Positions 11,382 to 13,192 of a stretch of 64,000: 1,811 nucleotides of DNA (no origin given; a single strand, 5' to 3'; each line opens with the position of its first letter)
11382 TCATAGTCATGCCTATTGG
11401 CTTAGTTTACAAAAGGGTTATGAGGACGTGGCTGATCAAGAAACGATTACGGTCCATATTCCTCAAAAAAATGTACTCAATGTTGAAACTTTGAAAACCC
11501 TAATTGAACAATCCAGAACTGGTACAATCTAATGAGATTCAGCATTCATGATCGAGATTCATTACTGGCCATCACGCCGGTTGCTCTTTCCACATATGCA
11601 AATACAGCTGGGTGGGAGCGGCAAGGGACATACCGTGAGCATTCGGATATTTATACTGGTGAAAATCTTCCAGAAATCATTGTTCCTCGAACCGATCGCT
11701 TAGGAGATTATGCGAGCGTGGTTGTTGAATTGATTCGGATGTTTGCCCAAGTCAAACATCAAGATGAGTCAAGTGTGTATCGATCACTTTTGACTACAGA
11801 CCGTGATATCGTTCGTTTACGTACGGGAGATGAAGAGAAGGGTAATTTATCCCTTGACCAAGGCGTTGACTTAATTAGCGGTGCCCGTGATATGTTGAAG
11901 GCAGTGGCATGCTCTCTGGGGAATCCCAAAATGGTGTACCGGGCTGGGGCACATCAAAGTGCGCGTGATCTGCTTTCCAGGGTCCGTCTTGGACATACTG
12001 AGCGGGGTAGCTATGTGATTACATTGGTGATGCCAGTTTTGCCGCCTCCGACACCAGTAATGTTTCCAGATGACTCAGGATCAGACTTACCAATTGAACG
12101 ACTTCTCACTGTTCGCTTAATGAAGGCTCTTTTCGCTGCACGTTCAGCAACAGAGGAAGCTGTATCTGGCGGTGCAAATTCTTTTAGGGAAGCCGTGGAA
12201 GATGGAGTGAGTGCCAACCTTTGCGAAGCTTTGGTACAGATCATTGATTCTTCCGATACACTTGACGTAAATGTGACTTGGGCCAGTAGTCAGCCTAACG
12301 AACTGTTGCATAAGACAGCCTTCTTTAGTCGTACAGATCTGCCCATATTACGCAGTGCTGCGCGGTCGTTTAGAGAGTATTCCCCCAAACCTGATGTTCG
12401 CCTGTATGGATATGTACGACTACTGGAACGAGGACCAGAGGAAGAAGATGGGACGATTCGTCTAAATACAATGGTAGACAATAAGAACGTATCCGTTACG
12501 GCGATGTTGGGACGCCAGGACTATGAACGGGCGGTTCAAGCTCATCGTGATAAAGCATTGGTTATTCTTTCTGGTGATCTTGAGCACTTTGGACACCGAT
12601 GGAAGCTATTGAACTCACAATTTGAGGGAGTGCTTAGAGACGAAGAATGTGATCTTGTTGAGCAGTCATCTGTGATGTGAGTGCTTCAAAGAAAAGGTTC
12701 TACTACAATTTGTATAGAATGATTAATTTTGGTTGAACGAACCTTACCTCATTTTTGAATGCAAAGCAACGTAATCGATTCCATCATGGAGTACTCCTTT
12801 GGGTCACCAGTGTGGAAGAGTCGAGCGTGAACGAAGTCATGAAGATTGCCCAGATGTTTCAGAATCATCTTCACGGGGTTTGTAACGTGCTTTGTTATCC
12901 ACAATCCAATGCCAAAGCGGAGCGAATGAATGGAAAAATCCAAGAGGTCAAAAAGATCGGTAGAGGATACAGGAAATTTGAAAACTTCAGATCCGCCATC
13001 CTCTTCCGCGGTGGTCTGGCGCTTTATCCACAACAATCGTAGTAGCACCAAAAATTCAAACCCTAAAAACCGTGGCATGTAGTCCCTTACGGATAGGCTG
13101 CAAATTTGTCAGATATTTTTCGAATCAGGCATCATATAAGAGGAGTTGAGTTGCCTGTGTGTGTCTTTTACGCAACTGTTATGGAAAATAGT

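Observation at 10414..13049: Two-gene cassette (DUF4365-like nuclease-fold protein plus 382-aa unknown) bracketed by direct repeats of an ISL3 transposase 3' fragment: candidate mobile defence/addiction module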

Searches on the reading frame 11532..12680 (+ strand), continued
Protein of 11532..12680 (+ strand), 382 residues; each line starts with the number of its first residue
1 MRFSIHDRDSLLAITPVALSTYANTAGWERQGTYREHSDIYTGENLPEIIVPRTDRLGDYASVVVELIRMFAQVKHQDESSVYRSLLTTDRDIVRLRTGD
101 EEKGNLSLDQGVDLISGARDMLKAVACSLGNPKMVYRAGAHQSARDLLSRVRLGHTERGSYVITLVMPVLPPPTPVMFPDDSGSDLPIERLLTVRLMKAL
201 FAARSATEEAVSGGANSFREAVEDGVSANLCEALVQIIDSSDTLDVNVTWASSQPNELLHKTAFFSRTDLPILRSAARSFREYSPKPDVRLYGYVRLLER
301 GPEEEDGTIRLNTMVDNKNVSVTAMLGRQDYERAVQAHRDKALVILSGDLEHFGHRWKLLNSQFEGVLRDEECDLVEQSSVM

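Call 54: find_encoding_contigs(protein=P0043, flank=8000, max_places=1)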
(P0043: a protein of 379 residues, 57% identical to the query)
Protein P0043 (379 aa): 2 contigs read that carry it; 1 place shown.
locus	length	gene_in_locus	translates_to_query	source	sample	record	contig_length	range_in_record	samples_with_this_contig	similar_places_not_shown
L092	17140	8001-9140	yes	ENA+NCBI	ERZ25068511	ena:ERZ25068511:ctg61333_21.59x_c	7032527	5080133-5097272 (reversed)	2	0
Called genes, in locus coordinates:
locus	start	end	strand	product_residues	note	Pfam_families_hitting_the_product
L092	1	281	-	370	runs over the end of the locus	PF01264:Chorismate_synt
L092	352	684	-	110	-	PF02604:PhdYeFM_antitox (weak), PF03683:UPF0175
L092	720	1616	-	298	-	PF23023:Anti-Pycsar_Apyc1, PF00753:Lactamase_B, PF12706:Lactamase_B_2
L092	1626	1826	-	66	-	-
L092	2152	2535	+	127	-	PF12161:HsdM_N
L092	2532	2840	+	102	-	PF01909:NTP_transf_2, PF18765:Polbeta (weak)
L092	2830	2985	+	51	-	-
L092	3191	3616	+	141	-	PF08780:NTase_sub_bind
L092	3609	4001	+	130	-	PF22600:MTPAP-like_central (weak), PF01909:NTP_transf_2 (weak)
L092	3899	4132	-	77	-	-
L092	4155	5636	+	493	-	PF12161:HsdM_N, PF02384:N6_Mtase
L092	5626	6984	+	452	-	PF01420:Methylase_S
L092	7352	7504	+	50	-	-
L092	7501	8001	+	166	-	PF14280:DUF4365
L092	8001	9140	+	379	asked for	-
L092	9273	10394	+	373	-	PF02463:SMC_N (weak), PF11398:DUF2813 (faint), PF13175:AAA_15 (weak), PF13304:AAA_21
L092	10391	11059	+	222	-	PF14103:DUF4276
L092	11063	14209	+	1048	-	PF04313:HSDR_N, PF04851:ResIII, PF18766:SWI2_SNF2, PF00270:DEAD (weak), PF22679:T1R_D3-like, PF11867:T1RH-like_C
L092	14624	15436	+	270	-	-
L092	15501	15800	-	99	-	-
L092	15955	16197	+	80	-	PF04014:MazE_antitoxin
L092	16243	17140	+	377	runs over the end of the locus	PF13378:MR_MLE_C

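Call 67: search_protein_families(library=pfam, alignment_id=A1, max_evalue=0.1)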
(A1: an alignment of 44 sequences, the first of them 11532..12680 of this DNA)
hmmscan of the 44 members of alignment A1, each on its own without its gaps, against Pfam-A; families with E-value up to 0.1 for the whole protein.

A. member 1, window:11532-12680:+ (382 aa): 0 families

B. families by the number of members that match (of 44 scanned): 4 families
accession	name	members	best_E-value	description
PF13474.12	SnoaL_3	3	0.033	SnoaL-like domain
PF24399.1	DUF7543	1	0.0048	Family of unknown function (DUF7543)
PF07549.19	Sec_GG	1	0.067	SecD/SecF GG Motif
PF04077.17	DsrH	1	0.1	DsrH like protein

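Call 68: search_protein_families(library=phrogs, proteins=[window:11532-12680:+], max_evalue=0.01)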
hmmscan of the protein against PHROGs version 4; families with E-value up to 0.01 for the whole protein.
window:11532-12680:+ (382 aa): 1 family
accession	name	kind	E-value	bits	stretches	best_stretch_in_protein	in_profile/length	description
phrog_27927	-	unknown function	2.6e-13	50.9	1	84-342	83-343/370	-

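Call 69: search_dna_similar(query=window:11532-12680:+, collection=phages, mode=protein, max_evalue=0.001, max_rows=15)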
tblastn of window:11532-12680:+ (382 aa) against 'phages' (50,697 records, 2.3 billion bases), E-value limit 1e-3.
Records with a match: 4; places in all: 4; records where one place covers at least 80% of the query: 0.
Best place of each record, by identity: <60% 4.
By first word of the organism name: Mycobacterium 2; Leptospira 2.
By host as written in the record: - 2; Mycobacterium abscessus GD102 1; Mycobacterium abscessus GD54 1.
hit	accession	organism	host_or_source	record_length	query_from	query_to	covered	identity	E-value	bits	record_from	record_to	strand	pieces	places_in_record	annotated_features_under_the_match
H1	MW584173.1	Mycobacterium phage prophi102-2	Mycobacterium abscessus GD102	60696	55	350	77%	25.0%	9e-9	63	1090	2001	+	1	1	2: hypothetical protein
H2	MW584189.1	Mycobacterium phage prophiGD54-1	Mycobacterium abscessus GD54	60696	55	350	77%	25.0%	9e-9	63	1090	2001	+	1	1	2: hypothetical protein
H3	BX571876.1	Leptospira phage LE1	-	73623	49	350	79%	21.9%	7e-7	57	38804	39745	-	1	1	hypothetical protein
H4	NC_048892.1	Leptospira phage LE1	-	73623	49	350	79%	21.9%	7e-7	57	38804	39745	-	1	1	hypothetical protein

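Call 70: search_dna_similar(query=window:11532-12680:+, collection=plasmids, mode=protein, max_evalue=0.001, max_rows=25)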
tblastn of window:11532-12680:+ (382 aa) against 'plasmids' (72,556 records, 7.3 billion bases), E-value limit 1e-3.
Records with a match: 16; places in all: 16; records where one place covers at least 80% of the query: 15.
Best place of each record, by identity: <60% 16.
By first word of the organism name: Methylobacterium 2; Entomospira 2; Streptomyces 2; Paenarthrobacter 2; Caballeronia 2; Tistrella 1; Gluconobacter 1; Pigmentibacter 1; Pusillibacter 1; Ornithinimicrobium 1; and 1 more.
By predicted mobility (MOB-suite, as given by PLSDB): non-mobilizable 10; conjugative 3; mobilizable 3.
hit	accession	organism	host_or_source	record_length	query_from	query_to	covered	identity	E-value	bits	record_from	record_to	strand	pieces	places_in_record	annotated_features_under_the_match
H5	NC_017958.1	Tistrella mobilis KA081020-065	-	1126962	1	367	96%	43.0%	2e-88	298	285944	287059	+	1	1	record has no annotation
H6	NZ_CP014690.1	Gluconobacter albidus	water kefir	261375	1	374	98%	36.8%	3e-72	252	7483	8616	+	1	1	hypothetical protein | DUF4365 domain-containing protein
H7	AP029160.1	Pigmentibacter ruber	Homo sapiens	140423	1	359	94%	29.0%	1e-42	166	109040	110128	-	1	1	hypothetical protein (x2)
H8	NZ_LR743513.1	Methylobacterium bullatum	-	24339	1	372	97%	25.4%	1e-29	128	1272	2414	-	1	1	hypothetical protein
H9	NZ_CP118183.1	Entomospira culicis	Culex pipiens,cell culture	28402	7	373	96%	25.3%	2e-23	109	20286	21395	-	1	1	hypothetical protein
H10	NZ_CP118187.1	Entomospira culicis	Culex pipiens,cell culture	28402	7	373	96%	25.3%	2e-23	109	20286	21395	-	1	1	hypothetical protein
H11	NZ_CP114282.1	Streptomyces aurantiacus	cell culture,Gobi habitat soil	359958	8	359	92%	25.4%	3e-7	60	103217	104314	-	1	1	hypothetical protein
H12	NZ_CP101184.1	Paenarthrobacter ureafaciens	mixed culture,soil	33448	42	359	83%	27.2%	1e-19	98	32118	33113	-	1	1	hypothetical protein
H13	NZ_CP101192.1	Paenarthrobacter ureafaciens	mixed culture,soil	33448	42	359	83%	27.2%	1e-19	98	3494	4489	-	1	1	hypothetical protein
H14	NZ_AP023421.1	Pusillibacter faecalis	Homo sapiens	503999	14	361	91%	24.4%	7e-23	108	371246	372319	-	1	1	hypothetical protein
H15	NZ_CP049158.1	Caballeronia sp. SBC1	whole organism,soil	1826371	14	350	88%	24.3%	1e-6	59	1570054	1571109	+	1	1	none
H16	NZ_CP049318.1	Caballeronia sp. SBC2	whole organism,soil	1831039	14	350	88%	24.3%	1e-6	59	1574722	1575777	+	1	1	none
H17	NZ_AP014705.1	Methylobacterium aquaticum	-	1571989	18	363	91%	23.6%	8e-4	49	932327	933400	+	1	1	none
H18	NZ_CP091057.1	Ornithinimicrobium sp. INDO-MA30-4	Etmopterus lucifer,Cultured ...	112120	28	306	73%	28.1%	2e-6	58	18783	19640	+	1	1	hypothetical protein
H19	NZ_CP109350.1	Streptomyces sp. NBC_01568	-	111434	8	359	92%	22.2%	1e-7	61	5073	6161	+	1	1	hypothetical protein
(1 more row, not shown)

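Call 71: get_annotated_region(hit=H1, flank=4000)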
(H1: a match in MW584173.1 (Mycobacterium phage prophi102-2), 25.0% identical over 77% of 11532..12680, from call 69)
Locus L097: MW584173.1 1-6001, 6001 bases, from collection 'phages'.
description: Mycobacterium phage prophi102-2, complete genome.
organism: Mycobacterium phage prophi102-2 (NCBI taxid 2813210)
taxonomy: Viruses; Duplodnaviria; Heunggongvirae; Uroviricota; Caudoviricetes
host: Mycobacterium abscessus GD102; source: -; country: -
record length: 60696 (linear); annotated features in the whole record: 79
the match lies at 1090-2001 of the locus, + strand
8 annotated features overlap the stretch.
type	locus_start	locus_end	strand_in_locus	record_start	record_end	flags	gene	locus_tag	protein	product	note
CDS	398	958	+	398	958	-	1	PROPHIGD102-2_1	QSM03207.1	hypothetical protein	-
CDS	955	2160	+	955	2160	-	2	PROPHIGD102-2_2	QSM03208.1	hypothetical protein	-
CDS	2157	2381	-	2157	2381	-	3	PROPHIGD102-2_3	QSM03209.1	hypothetical protein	-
CDS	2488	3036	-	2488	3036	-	4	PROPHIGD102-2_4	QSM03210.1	hypothetical protein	-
CDS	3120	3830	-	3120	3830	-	5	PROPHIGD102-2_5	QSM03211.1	hypothetical protein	-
CDS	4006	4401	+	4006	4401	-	6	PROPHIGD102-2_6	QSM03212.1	WXG motif protein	-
CDS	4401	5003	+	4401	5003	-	7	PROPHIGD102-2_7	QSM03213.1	hypothetical protein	-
CDS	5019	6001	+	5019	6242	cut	8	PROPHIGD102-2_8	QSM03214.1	WXG motif protein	-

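Call 72: get_annotated_region(hit=H6, flank=6000)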
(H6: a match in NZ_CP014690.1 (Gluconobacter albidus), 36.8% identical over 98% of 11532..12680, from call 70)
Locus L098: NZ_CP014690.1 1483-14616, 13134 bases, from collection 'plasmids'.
description: Gluconobacter albidus strain TMW2.1191 plasmid pGS1191_1, complete sequence
organism: Gluconobacter albidus (NCBI taxid 318683)
taxonomy: Bacteria; Pseudomonadota; Alphaproteobacteria; Rhodospirillales; Acetobacteraceae; Gluconobacter; Gluconobacter albidus
host: -; source: water kefir; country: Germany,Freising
typing (MOB-suite, as given by PLSDB): conjugative; relaxase MOBF; mating-pair formation MPF_I
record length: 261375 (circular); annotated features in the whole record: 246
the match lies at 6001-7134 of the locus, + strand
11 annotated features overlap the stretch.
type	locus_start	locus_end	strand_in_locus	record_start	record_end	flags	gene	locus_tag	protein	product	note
CDS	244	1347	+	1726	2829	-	-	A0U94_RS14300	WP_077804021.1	Fic family protein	-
CDS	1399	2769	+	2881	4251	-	-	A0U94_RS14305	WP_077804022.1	hypothetical protein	-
CDS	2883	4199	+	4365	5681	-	-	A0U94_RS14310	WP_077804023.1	glycosyl hydrolase family 28 protein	GO:0005975 - carbohydrate metabolic process [Evidence IEA]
CDS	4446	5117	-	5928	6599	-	-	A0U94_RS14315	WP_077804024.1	hypothetical protein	-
CDS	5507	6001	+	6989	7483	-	-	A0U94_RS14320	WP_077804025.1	DUF4365 domain-containing protein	-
CDS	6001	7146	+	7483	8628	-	-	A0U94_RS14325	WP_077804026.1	hypothetical protein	-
CDS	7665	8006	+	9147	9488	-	-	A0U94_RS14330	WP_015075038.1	type II toxin-antitoxin system RelE/ParE family toxin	-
CDS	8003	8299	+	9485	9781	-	-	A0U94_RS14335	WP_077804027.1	helix-turn-helix domain-containing protein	-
CDS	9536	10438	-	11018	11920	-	-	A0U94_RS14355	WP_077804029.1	LysR family transcriptional regulator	-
CDS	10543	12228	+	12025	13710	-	-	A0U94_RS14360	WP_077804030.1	thiamine pyrophosphate-binding protein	-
CDS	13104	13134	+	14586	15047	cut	-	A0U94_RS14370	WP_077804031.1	lipocalin-like domain-containing protein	-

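Call 73: get_annotated_region(hit=H3, flank=4000)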
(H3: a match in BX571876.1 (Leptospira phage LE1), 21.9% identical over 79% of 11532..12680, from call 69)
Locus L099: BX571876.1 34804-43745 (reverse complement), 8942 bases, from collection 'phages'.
description: Leptospira biflexa temperate bacteriophage LE1.
organism: Leptospira phage LE1 (NCBI taxid 137511)
taxonomy: Viruses; Duplodnaviria; Heunggongvirae; Uroviricota; Caudoviricetes; Saintgironsvirus; Saintgironsvirus LE1
host: -; source: -; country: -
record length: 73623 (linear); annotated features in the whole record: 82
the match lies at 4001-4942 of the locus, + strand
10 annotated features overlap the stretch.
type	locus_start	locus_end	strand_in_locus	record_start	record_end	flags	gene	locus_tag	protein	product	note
CDS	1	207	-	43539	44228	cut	-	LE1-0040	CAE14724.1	-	unnamed protein product; bZIP transcription factor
CDS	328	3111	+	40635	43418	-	-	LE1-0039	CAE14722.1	-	unnamed protein product; hypothetical protein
CDS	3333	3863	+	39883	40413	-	-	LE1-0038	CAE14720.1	-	unnamed protein product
CDS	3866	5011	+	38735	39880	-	-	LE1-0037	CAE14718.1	hypothetical protein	-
CDS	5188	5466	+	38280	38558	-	-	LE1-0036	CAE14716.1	-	unnamed protein product; Unknown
CDS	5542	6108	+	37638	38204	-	-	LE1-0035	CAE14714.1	-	unnamed protein product; Unknown. Leucine rich repeat N-terminal domain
CDS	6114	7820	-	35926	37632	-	-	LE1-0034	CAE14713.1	glycine-rich protein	-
CDS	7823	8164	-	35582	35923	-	-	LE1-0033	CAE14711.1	-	unnamed protein product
CDS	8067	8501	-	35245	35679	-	-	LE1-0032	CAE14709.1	-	unnamed protein product; Unknown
CDS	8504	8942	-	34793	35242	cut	-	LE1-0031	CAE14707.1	-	unnamed protein product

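Call 74: search_protein_representatives(alignment_id=A1)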
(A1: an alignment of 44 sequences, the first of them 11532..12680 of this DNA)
Query: 44 sequences, 377 profile positions. Proteins with E-value up to 0.001 (for the whole library): 4232; up to 1e-10: 3117; up to 1e-30: 1191. The best 150 are listed.
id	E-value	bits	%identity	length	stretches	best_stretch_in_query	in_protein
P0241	1.4e-156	537.4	-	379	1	1-374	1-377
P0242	2.4e-148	510.3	-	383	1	1-374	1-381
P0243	3.6e-133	460.3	-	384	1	1-375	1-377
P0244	5.2e-133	459.8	-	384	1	1-375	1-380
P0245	6.2e-130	449.7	-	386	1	1-368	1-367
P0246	1.1e-129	448.9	-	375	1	1-367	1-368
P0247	9.2e-129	445.8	-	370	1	1-368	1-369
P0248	1.3e-128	445.4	-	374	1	1-373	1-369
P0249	3.9e-128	443.8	-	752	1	1-372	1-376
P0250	1.4e-126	438.6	-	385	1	7-374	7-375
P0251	1.4e-125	435.4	-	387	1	1-374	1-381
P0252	1.3e-123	428.9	-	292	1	1-284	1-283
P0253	1.9e-123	428.4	-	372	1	3-364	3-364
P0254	2.1e-123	428.2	-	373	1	1-365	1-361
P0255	5.9e-123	426.7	-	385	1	1-375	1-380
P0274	7.2e-105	367.2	-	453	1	1-291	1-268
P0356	9.4e-71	254.9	-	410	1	9-276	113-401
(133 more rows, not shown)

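Call 75: search_protein_families(library=pfam, proteins=[P0249, L097:398-958:+, L099:3333-3863:+, P0274, P0356], max_evalue=0.01)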
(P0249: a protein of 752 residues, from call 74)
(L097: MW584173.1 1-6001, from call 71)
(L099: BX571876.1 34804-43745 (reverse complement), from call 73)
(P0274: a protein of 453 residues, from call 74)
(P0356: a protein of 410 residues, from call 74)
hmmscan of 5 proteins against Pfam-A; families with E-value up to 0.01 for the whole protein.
P0249 (752 aa): 13 families
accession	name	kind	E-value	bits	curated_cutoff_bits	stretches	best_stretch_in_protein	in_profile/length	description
PF13424.12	TPR_12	-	6.2e-21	74.8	30.1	2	498-568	4-76/77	Tetratricopeptide repeat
PF00515.34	TPR_1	-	2.7e-14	52.7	27.8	0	410-438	2-30/34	Tetratricopeptide repeat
PF07719.23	TPR_2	-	5.1e-14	51.6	27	1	497-527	1-31/34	Tetratricopeptide repeat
PF13374.12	TPR_10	-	4.2e-11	42.9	27.5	1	542-566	7-31/42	Tetratricopeptide repeat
PF17874.7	TPR_MalT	-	9.2e-11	42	45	2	546-725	49-228/336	MalT-like TPR region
PF13181.12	TPR_8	-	4e-09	36.4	25.7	0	456-484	3-31/34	Tetratricopeptide repeat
PF13176.12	TPR_7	-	5.5e-07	29.6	27.9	0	499-533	1-35/36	Tetratricopeptide repeat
PF13414.12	TPR_11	-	3.2e-06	27.1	26.8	0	592-609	8-25/42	TPR repeat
PF14938.12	SNAP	-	1.2e-05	25.4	25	1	510-639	48-176/282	Soluble NSF attachment protein, SNAP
PF13428.12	TPR_14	-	0.00059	20.7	23.5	0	544-569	8-33/44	Tetratricopeptide repeat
PF13431.12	TPR_17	-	0.0019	18.8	24.4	0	449-474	8-33/34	Tetratricopeptide repeat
PF10516.15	SHNi-TPR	-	0.0034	17.3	21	0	582-611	5-34/38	SHNi-TPR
PF12862.13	ANAPC5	-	0.0054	17.2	23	0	498-533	39-74/91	Anaphase-promoting complex subunit 5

L097:398-958:+ (186 aa): 1 family
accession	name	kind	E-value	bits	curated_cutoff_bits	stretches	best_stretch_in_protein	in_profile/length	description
PF14280.11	DUF4365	-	3.4e-14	53.5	24.3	1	22-173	2-138/139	Domain of unknown function (DUF4365)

L099:3333-3863:+ (176 aa): 1 family
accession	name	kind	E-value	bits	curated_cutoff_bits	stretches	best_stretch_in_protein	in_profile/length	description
PF14280.11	DUF4365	-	3.5e-18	66.4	24.3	1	9-169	1-137/139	Domain of unknown function (DUF4365)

P0274 (453 aa): 9 families
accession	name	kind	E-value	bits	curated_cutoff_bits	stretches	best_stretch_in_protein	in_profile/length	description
PF00515.34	TPR_1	-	1.3e-25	88.5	27.8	4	364-397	1-34/34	Tetratricopeptide repeat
PF13414.12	TPR_11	-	1.7e-25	88.9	26.8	3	308-339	6-37/42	TPR repeat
PF13181.12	TPR_8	-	3.9e-21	73.8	25.7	3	364-396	1-33/34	Tetratricopeptide repeat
PF07719.23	TPR_2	-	1.3e-15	56.6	27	2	398-428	1-31/34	Tetratricopeptide repeat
PF13432.12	TPR_16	-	1.5e-12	48.1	32.7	2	370-425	3-58/65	Tetratricopeptide repeat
PF13431.12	TPR_17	-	3.6e-12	46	24.4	1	319-351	2-34/34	Tetratricopeptide repeat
PF13371.12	TPR_9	-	3.2e-11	43.5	35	2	310-360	9-59/73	Tetratricopeptide repeat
PF13424.12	TPR_12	-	9.4e-07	29.4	30.1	1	330-394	3-75/77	Tetratricopeptide repeat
PF10516.15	SHNi-TPR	-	0.006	16.5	21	0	345-360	16-31/38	SHNi-TPR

P0356 (410 aa): 1 family
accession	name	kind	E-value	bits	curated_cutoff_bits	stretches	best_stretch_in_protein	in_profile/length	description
PF14280.11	DUF4365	-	7.8e-11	42.6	24.3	1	9-97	65-137/139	Domain of unknown function (DUF4365)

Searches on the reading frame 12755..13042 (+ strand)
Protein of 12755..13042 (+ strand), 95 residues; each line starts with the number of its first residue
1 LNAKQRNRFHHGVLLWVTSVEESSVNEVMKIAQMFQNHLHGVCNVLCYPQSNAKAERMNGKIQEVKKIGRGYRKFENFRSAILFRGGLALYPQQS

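Call 3: search_protein_families(library=pfam, proteins=[window:12755-13042:+], max_evalue=1)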
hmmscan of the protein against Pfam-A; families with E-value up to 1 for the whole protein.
window:12755-13042:+ (95 aa): 2 families
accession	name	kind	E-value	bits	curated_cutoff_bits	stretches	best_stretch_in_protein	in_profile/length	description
PF01610.23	DDE_Tnp_ISL3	-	2.7e-15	57.3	23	1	5-82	163-240/240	Transposase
PF19165.5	DUF5847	-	0.02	14.2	27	1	18-63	158-203/409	Family of unknown function (DUF5847)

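Call 5: search_protein_families(library=ncbifam, proteins=[window:12755-13042:+], max_evalue=1)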
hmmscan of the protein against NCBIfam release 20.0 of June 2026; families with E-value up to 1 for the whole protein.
window:12755-13042:+ (95 aa): 2 families
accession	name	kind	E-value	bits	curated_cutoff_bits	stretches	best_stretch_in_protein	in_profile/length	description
NF033550.5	transpos_ISL3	equivalog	3.5e-17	62.5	180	1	3-84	288-369/370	ISL3 family transposase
NF049917.1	ISAon1_downstr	equivalog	3.3e-07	29.7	250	1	10-78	250-318/327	ISAon1 family transposase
